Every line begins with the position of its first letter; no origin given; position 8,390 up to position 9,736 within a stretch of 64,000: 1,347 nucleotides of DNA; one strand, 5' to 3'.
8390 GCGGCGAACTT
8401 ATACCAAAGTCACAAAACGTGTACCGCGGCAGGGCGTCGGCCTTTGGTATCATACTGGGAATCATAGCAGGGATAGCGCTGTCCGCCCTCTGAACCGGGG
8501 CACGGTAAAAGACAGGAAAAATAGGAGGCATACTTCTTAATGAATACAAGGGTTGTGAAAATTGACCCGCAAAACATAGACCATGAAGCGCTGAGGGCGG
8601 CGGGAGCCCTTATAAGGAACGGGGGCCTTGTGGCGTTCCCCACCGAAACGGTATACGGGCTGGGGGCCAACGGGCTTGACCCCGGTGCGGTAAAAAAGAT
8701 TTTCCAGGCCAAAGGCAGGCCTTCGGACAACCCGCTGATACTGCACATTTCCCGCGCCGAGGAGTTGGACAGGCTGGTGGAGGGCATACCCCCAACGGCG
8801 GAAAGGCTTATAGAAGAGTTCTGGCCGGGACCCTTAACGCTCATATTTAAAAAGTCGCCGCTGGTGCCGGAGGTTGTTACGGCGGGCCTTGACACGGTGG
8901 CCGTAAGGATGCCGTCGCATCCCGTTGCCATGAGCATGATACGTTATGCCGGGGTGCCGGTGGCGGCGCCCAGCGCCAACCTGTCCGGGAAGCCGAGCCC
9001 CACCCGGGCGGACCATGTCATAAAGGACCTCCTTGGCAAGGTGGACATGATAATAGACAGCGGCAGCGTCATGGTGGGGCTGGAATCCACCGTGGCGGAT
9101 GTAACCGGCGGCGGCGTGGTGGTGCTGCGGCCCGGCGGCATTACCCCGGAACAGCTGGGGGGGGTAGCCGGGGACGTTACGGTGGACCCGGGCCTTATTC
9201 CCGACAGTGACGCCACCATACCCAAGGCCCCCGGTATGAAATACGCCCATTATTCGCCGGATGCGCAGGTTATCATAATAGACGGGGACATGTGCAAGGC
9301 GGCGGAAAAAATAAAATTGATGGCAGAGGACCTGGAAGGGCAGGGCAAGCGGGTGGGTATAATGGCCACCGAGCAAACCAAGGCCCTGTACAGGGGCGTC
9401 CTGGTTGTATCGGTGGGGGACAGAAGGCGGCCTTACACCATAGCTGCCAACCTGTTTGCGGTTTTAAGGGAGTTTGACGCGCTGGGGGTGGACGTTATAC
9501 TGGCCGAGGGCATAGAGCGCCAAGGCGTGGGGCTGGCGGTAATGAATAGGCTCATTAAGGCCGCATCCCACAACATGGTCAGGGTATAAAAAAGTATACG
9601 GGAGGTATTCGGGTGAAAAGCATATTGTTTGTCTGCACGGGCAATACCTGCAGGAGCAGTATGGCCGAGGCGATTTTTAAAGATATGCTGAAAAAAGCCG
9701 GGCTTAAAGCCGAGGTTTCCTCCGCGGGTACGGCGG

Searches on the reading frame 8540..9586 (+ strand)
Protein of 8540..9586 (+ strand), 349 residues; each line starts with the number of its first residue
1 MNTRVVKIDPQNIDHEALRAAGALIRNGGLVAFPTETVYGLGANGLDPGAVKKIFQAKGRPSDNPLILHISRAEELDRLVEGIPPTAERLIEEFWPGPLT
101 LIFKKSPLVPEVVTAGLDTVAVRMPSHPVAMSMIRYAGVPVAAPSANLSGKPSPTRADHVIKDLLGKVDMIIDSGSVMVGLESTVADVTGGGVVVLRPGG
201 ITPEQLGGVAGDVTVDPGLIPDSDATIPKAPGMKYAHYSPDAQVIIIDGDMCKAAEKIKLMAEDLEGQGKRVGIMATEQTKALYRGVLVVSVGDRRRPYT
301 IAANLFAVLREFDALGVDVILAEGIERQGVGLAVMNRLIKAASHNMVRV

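Call 62: find_encoding_contigs(protein=window:8540-9586:+, flank=10000, max_places=4)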
Protein window:8540-9586:+ (349 aa): 4 contigs read that carry it; 4 places shown.
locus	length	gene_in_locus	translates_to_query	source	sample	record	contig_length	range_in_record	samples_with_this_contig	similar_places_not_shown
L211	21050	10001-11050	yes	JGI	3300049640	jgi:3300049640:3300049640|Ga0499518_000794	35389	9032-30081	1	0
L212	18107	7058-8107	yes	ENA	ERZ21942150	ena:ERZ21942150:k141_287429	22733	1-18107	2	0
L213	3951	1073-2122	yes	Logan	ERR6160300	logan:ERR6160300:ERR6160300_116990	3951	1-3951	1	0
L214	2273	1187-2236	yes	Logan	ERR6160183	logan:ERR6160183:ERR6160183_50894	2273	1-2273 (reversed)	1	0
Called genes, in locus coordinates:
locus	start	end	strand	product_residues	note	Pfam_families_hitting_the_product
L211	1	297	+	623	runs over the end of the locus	PF00395:SLH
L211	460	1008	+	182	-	-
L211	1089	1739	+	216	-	PF00923:TAL_FSA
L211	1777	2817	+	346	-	PF03320:FBPase_glpX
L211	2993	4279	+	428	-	PF07498:Rho_N (weak), PF07497:Rho_RNA_bind, PF00006:ATP-synt_ab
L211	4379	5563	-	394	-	PF00155:Aminotran_1_2, PF12897:Asp_aminotransf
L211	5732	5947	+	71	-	PF01197:Ribosomal_L31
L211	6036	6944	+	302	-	PF07136:DUF1385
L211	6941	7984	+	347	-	PF17827:PrmC_N, PF05175:MTS, PF06325:PrmA (weak), PF13847:Methyltransf_31, PF08241:Methyltransf_11, PF08242:Methyltransf_12, PF09445:Methyltransf_15 (weak), PF13649:Methyltransf_25, +1 more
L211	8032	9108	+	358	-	PF03462:PCRF, PF00472:RF-1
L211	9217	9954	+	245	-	PF02535:Zip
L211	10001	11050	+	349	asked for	PF01300:Sua5_yciO_yrdC, PF03481:Sua5_C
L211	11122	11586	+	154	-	PF01451:LMWPc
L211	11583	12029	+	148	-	PF02502:LacAB_rpiB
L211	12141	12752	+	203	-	PF14681:UPRTase, PF00156:Pribosyltran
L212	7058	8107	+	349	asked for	PF01300:Sua5_yciO_yrdC, PF03481:Sua5_C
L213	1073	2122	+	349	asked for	PF01300:Sua5_yciO_yrdC, PF03481:Sua5_C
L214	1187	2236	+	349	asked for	PF01300:Sua5_yciO_yrdC, PF03481:Sua5_C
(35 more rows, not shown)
